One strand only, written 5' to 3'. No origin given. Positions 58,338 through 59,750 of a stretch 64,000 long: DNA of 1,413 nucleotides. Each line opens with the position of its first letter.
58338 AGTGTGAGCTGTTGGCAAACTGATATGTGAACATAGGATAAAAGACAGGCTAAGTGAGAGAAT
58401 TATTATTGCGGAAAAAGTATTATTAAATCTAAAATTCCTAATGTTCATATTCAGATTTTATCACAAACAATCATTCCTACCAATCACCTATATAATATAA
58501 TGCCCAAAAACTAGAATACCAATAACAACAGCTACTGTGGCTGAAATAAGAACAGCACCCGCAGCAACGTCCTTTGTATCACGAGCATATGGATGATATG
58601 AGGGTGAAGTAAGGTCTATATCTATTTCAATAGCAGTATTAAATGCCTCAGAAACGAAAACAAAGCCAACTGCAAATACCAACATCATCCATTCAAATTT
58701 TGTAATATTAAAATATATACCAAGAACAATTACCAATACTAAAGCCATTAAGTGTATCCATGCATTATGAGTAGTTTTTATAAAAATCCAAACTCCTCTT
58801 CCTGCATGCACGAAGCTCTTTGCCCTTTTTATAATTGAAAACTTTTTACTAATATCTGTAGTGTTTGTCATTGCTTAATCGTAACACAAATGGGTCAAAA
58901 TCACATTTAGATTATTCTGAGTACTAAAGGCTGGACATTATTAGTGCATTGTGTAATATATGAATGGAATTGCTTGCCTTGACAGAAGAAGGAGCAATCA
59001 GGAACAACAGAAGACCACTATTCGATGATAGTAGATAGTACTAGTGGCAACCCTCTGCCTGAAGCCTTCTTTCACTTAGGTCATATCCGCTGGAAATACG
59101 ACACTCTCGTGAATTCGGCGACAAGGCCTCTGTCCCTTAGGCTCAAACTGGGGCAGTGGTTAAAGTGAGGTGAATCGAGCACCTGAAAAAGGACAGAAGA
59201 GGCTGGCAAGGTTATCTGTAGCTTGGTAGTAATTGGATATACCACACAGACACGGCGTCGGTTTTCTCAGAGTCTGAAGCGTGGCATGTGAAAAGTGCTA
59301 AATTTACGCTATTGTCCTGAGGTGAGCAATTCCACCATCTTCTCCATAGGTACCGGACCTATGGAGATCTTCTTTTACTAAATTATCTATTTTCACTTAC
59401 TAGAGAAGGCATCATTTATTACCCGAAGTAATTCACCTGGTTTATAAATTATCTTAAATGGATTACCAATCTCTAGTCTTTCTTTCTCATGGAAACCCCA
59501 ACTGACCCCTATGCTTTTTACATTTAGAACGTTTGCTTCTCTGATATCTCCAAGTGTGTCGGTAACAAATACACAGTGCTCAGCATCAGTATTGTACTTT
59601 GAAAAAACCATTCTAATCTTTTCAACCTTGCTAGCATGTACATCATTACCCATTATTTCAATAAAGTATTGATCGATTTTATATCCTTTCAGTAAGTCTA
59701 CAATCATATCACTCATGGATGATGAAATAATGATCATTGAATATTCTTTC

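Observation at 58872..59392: ORF-free GC-rich 520-bp island ending in a terminator: candidate structured ncRNA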

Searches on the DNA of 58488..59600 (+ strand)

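Call 5: search_rna_families(source=window, start=58700, end=59600, threshold=evalue, max_evalue=10, show_alignments=4)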
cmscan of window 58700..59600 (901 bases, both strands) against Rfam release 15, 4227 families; matches with E-value up to 10: 4.
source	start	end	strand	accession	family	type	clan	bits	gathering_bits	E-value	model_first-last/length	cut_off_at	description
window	59388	59460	-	RF01599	plasmodium_snoR24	Gene; snRNA; snoRNA; CD-box;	-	25.7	55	0.9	1-82/82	no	small nucleolar RNA snoR24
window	58700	58740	+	RF03442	mir-4003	Gene; miRNA;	-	23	70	0.13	19-58/58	5'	mir-4003 microRNA precursor family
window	58780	58879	+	RF02362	Yfr10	Gene; sRNA;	-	19.3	43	4.8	1-78/78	no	Cyanobacterial functional RNA 10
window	58818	58875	-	RF02098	DGCR5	Gene; lncRNA;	-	18.6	50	1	1-49/49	no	DiGeorge syndrome critical region gene 5 conserved region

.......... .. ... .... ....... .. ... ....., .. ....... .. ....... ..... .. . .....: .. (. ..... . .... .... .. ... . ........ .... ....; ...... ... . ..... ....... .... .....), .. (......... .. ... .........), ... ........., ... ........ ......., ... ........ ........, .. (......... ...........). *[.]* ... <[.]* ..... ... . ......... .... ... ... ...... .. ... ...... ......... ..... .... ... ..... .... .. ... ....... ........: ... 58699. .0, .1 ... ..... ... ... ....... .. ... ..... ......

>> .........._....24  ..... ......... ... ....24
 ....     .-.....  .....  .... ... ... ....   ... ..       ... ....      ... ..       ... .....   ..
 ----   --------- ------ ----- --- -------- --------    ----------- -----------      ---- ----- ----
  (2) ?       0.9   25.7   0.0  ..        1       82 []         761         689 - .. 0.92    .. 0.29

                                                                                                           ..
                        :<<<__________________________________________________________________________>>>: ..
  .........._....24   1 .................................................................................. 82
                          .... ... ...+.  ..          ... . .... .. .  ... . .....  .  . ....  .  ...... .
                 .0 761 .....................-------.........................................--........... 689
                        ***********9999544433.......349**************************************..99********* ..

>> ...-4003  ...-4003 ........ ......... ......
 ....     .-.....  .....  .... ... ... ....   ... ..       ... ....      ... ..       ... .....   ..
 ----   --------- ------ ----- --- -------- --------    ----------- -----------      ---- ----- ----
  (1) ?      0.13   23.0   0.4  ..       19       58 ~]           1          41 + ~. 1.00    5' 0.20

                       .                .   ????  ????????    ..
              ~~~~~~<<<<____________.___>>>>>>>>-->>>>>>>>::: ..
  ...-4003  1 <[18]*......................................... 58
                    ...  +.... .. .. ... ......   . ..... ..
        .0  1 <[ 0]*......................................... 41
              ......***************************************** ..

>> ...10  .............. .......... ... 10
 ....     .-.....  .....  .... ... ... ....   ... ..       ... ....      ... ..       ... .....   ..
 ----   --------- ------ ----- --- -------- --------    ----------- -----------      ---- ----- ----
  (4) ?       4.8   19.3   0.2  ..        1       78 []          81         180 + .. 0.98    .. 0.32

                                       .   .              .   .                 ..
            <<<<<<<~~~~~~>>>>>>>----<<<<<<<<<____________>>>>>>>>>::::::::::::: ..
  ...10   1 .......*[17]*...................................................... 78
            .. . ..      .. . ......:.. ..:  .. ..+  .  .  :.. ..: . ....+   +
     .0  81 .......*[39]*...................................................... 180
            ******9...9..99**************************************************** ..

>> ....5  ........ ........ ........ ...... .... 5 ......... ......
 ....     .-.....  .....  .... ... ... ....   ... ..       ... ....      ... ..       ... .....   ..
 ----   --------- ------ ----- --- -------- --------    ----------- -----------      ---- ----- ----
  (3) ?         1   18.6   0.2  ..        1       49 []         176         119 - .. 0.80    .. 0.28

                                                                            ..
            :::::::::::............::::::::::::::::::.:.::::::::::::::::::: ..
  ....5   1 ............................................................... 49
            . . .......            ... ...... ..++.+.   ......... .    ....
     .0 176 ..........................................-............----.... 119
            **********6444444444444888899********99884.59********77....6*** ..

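Call 10: search_dna_similar(query=window:58872-59392:+, collection=phages, mode=distant)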
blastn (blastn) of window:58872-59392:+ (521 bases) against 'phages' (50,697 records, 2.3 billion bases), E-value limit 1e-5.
No match.

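Call 23: search_rna_families(sources=[L007, L009, L012, L016, L017, L021, L022, L023, L026, L027, L030, L036, L040, L041, L045, L046, L048, L052, L076, L051], threshold=gathering)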
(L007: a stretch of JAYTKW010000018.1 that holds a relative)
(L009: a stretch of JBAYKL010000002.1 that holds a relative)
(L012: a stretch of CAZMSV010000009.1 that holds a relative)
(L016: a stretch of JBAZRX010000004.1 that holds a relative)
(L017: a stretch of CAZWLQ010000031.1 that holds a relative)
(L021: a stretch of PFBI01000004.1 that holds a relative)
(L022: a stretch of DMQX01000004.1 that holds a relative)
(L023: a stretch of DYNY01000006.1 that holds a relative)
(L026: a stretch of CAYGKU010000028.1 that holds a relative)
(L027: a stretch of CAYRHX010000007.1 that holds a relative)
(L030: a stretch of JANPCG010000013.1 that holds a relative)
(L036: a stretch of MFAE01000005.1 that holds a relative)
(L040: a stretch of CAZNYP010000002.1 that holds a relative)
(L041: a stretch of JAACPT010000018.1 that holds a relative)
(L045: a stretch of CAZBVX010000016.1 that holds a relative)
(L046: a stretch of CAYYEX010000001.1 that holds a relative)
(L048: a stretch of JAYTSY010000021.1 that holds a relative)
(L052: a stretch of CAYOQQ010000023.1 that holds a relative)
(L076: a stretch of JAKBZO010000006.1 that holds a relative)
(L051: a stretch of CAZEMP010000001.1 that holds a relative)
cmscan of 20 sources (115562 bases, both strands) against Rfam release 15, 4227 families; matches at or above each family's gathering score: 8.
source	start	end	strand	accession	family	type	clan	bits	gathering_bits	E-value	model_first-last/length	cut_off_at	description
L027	4527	4598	-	RF00005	tRNA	Gene; tRNA;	CL00001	67.5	29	2.7e-12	1-71/71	no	tRNA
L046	5263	5344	-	RF00005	tRNA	Gene; tRNA;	CL00001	60.4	29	2.5e-10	1-71/71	no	tRNA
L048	2720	2790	+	RF00005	tRNA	Gene; tRNA;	CL00001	60.2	29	2.8e-10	1-71/71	no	tRNA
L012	188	258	+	RF00005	tRNA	Gene; tRNA;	CL00001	59.7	29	3.8e-10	1-71/71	no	tRNA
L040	2102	2172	+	RF00005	tRNA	Gene; tRNA;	CL00001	58.1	29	1e-09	1-71/71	no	tRNA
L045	3723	3809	+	RF00005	tRNA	Gene; tRNA;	CL00001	57.2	29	1.9e-09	1-71/71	no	tRNA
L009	2815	2885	-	RF00005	tRNA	Gene; tRNA;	CL00001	55.5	29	5.4e-09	1-71/71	no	tRNA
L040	1997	2080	+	RF00005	tRNA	Gene; tRNA;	CL00001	48.9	29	3.5e-07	1-71/71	no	tRNA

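Call 39: search_rna_families(source=window, start=58960, end=59345, threshold=evalue, max_evalue=10, show_alignments=6)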
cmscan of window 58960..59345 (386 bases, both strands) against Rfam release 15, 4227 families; matches with E-value up to 10: 1.
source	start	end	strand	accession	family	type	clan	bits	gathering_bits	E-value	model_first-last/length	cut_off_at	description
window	58972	59290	+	RF01894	PCA3_2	Gene; lncRNA;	-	5.8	100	9.1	139-409/409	no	Prostate cancer antigen RNA 3 conserved region 2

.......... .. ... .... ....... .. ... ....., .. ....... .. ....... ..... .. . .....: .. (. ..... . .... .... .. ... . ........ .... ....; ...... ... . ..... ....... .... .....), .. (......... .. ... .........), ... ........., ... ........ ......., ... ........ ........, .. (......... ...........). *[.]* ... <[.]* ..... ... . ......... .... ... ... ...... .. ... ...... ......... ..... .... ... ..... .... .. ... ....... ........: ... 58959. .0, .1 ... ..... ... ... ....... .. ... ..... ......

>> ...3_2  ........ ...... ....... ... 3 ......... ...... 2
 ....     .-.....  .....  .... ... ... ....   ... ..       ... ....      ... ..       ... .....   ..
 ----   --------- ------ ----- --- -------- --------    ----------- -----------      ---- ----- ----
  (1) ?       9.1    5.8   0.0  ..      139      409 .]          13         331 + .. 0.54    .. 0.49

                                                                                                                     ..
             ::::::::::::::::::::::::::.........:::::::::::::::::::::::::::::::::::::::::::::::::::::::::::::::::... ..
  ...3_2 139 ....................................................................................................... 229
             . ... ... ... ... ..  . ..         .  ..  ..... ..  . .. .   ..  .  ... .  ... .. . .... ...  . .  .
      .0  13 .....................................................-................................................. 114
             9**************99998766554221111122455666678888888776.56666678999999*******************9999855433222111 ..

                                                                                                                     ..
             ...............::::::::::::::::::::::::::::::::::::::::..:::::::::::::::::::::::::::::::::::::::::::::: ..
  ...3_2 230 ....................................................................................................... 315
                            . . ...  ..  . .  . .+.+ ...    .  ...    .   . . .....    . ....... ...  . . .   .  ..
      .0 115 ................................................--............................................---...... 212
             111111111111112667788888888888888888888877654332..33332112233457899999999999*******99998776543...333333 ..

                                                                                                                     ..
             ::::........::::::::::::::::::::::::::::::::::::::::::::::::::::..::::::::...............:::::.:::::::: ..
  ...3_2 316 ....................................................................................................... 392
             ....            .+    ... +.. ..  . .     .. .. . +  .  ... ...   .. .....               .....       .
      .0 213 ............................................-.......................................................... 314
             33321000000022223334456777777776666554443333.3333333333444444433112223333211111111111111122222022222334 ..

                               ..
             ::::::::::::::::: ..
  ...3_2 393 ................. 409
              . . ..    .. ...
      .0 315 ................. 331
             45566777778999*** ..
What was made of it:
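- Closest known: Bacterial RNase P RNA. Different: No Rfam hit at E<=10 (call 39).
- No RNase P, tmRNA, SRP or 6S hit at E<=10 on 386 nt or 901 nt (calls 5, 39). No riboswitch or leader family match (calls 5, 39).
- Tried and rejected: A by-eye resemblance of 59206-59245 to the 16S rRNA 3' end (helix 45) has no Rfam support (call 39).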

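Call 74: search_dna_similar(query=window:58960-59380:+, collection=plasmids, mode=distant, max_evalue=0.01)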
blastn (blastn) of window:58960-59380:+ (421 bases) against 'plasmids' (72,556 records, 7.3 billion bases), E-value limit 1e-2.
No match.
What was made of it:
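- Tried and rejected: Phage and plasmid BLAST gave no match (calls 10, 74).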

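Call 78: build_rna_model(alignment_id=A1, structure=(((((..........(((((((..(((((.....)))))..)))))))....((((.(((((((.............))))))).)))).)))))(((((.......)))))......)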
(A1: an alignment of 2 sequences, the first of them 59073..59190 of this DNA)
Model R1 built from alignment A1 (2 sequences, 118 columns); structure: as given.
model positions 118; base pairs 33; branch points 2; effective number of sequences 0.71; information 0.588 bits per position. Calibrated on 0.2 Mb of random sequence (short: E-values are rough).
structure used (alignment columns):
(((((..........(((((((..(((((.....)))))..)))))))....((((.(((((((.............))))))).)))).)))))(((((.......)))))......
